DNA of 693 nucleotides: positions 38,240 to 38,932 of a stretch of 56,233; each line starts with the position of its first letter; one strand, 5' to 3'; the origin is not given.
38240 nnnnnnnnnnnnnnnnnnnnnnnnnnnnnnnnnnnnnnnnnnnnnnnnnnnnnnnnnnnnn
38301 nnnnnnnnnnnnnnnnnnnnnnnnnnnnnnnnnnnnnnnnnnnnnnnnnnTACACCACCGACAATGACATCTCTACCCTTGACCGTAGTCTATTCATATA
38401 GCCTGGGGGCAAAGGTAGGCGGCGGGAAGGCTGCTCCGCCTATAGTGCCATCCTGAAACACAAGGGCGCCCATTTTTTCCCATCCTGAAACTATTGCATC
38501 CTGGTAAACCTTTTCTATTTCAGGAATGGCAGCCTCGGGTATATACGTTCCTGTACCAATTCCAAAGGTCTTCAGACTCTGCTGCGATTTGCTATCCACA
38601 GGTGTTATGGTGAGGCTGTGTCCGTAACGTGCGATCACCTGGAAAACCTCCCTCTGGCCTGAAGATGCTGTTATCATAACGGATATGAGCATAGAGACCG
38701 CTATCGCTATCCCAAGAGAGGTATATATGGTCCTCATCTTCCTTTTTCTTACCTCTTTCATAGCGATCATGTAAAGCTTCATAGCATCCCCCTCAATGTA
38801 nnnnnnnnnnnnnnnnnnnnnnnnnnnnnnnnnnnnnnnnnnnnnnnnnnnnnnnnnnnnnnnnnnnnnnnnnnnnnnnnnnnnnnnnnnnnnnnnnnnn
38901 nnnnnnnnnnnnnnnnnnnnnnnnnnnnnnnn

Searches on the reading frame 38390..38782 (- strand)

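Call 9: search_protein_families(library=pfam, proteins=[window:38390-38782:-], max_evalue=0.01)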
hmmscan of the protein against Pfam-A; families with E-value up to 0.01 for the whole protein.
window:38390-38782:- (130 aa): 1 family
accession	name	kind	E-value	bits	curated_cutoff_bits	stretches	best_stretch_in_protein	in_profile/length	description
PF12704.14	MacB_PCD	-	0.0043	17.8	27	1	18-94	1-73/207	MacB-like periplasmic core domain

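Call 40: search_protein_families(library=ncbifam, proteins=[window:38390-38782:-], max_evalue=0.01)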
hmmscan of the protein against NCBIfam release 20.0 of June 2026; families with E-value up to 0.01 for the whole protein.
window:38390-38782:- (130 aa): 1 family
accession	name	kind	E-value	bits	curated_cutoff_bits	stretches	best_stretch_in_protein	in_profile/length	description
NF007826.0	PRK10535.1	equivalog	0.0043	15.4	966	1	6-54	260-308/648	macrolide ABC transporter ATP-binding protein/permease MacB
